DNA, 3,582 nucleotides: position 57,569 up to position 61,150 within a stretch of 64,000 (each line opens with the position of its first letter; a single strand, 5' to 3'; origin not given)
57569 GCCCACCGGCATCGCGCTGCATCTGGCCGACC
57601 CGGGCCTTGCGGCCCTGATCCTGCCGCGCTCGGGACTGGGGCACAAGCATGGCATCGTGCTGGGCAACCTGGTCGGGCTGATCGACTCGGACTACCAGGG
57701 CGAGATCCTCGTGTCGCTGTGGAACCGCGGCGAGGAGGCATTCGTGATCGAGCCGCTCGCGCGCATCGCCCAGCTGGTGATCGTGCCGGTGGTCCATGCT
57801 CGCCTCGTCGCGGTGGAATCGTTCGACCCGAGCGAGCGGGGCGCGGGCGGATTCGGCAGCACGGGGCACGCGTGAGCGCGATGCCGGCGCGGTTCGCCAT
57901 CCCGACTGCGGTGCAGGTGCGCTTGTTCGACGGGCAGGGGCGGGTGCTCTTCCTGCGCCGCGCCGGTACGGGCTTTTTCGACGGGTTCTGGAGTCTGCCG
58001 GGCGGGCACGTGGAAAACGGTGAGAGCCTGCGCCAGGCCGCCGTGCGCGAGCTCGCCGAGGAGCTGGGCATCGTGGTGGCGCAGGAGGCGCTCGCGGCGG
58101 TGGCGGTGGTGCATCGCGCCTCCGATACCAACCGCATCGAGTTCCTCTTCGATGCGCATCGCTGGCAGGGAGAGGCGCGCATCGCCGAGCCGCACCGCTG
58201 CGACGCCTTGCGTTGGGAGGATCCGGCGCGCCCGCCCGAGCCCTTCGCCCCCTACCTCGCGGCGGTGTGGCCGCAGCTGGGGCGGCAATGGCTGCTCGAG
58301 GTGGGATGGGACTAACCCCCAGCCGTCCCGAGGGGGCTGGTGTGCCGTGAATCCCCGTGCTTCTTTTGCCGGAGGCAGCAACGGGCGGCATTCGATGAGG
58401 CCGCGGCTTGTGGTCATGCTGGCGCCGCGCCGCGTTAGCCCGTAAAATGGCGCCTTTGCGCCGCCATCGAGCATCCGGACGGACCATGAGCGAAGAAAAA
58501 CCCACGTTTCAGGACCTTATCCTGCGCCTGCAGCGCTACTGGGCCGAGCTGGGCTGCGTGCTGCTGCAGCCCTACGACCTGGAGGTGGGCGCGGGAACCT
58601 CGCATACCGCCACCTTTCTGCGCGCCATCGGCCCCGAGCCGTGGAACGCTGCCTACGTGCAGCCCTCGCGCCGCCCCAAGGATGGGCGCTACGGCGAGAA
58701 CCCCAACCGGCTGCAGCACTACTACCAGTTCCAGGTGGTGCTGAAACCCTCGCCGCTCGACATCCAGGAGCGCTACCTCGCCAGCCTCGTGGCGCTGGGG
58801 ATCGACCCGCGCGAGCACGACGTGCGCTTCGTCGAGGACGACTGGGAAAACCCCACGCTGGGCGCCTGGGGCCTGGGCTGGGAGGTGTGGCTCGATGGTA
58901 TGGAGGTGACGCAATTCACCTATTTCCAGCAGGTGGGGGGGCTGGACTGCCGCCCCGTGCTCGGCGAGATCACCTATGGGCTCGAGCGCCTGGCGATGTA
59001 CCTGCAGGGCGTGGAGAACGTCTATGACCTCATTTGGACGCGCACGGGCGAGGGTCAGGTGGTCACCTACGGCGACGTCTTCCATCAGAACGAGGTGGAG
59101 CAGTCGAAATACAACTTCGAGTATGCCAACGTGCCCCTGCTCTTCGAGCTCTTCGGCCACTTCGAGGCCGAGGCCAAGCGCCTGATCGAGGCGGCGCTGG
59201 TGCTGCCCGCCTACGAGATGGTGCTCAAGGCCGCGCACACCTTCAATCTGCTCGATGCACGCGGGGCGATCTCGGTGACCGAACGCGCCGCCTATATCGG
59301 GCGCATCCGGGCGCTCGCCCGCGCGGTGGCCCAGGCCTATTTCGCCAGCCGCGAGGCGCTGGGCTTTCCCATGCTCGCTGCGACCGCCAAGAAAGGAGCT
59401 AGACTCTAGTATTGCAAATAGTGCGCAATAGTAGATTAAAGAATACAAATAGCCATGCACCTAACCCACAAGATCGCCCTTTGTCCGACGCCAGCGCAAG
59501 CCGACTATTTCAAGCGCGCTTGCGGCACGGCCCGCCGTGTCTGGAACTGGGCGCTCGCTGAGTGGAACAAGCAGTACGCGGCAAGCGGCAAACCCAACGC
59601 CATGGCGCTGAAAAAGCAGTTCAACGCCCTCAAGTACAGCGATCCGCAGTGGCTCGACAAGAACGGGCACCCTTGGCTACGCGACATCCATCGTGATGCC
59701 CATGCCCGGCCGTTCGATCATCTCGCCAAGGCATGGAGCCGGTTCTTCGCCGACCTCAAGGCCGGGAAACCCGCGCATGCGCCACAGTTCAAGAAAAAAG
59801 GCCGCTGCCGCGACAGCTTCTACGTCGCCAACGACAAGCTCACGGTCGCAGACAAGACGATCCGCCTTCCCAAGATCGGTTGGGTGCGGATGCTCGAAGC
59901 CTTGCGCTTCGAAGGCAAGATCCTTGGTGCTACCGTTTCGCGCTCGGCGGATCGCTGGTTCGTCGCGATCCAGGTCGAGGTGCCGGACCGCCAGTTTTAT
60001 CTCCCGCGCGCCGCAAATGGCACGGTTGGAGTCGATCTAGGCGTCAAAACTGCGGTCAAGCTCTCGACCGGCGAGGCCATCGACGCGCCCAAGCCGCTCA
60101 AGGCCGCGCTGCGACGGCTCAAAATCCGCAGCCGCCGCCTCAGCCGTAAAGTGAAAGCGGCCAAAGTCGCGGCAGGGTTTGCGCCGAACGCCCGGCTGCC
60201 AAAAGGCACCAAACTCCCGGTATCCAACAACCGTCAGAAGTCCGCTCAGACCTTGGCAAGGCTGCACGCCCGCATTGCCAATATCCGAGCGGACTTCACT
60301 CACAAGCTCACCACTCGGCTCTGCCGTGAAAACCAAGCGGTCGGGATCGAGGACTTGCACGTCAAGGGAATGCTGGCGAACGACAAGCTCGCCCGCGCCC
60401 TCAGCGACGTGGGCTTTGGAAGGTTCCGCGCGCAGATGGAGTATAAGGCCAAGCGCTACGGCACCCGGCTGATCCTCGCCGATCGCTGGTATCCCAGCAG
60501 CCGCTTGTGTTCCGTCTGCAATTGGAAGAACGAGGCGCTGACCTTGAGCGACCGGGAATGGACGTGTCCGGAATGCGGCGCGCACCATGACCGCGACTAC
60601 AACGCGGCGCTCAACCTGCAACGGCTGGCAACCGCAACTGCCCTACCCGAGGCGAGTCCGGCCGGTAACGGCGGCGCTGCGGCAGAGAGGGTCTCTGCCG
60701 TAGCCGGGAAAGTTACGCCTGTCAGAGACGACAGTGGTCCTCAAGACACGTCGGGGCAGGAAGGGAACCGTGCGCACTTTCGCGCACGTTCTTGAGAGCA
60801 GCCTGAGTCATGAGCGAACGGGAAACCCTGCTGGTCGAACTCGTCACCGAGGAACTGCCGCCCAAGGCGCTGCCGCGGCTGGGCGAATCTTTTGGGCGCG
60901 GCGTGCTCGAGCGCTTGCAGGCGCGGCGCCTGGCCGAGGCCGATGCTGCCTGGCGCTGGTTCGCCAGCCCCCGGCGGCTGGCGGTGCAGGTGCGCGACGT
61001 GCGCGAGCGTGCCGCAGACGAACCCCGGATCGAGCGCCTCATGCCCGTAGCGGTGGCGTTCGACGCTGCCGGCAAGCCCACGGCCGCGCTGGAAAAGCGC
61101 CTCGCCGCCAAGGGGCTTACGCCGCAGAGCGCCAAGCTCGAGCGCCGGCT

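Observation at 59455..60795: Intact solo TnpB (OMEGA-type RNA-guided nuclease) with no partner transposase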

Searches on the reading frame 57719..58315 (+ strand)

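Call 34: search_protein_families(library=pfam, proteins=[window:57719-58315:+], max_evalue=0.01)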
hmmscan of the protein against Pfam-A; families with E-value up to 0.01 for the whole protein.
window:57719-58315:+ (198 aa): 3 families
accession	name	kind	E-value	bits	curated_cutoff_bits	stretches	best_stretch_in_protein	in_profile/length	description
PF00293.34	NUDIX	-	3.9e-21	75.9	21.1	1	63-177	4-124/134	NUDIX domain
PF14815.12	NUDIX_4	-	7.5e-10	39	35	1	69-172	5-98/113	NUDIX domain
PF22327.2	Nudt16-like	-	0.00011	22.6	27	1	87-130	31-75/161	U8 snoRNA-decapping enzyme-like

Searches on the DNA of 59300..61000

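Call 6: search_rna_families(source=window, start=59300, end=61000, threshold=evalue, max_evalue=10, show_alignments=3)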
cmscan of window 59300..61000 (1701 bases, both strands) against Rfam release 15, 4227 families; matches with E-value up to 10: 6.
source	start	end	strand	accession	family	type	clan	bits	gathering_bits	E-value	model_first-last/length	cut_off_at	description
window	60237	60297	-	RF00883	MIR820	Gene; miRNA;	-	19.1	196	3.1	1-191/191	no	MIR820 microRNA precursor family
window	60232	60300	-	RF03694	mir-266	Gene; miRNA;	-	18.9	80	2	1-83/83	no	mir-266 microRNA precursor family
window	59684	59704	-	RF01109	SBRMV1_UPD-PKd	Cis-reg;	-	16.7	33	9.4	1-21/21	no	Pseudoknot of upstream pseudoknot domain (UPD) of the 3'UTR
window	60207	60327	-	RF02204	WT1-AS_2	Gene; lncRNA;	-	15.2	45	4.4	1-137/137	no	WT1 antisense RNA conserved region 2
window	60840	60878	+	RF02044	CDKN2B-AS_2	Gene; lncRNA;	-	13.7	50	8.1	1-46/46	no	CDKN2B antisense RNA 1 convserved region 2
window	60230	60327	-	RF02741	Rev44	Gene; antisense;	-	12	178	1.8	1-336/336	no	Soft rot Enterobacteriaceae Rev 44 asRNA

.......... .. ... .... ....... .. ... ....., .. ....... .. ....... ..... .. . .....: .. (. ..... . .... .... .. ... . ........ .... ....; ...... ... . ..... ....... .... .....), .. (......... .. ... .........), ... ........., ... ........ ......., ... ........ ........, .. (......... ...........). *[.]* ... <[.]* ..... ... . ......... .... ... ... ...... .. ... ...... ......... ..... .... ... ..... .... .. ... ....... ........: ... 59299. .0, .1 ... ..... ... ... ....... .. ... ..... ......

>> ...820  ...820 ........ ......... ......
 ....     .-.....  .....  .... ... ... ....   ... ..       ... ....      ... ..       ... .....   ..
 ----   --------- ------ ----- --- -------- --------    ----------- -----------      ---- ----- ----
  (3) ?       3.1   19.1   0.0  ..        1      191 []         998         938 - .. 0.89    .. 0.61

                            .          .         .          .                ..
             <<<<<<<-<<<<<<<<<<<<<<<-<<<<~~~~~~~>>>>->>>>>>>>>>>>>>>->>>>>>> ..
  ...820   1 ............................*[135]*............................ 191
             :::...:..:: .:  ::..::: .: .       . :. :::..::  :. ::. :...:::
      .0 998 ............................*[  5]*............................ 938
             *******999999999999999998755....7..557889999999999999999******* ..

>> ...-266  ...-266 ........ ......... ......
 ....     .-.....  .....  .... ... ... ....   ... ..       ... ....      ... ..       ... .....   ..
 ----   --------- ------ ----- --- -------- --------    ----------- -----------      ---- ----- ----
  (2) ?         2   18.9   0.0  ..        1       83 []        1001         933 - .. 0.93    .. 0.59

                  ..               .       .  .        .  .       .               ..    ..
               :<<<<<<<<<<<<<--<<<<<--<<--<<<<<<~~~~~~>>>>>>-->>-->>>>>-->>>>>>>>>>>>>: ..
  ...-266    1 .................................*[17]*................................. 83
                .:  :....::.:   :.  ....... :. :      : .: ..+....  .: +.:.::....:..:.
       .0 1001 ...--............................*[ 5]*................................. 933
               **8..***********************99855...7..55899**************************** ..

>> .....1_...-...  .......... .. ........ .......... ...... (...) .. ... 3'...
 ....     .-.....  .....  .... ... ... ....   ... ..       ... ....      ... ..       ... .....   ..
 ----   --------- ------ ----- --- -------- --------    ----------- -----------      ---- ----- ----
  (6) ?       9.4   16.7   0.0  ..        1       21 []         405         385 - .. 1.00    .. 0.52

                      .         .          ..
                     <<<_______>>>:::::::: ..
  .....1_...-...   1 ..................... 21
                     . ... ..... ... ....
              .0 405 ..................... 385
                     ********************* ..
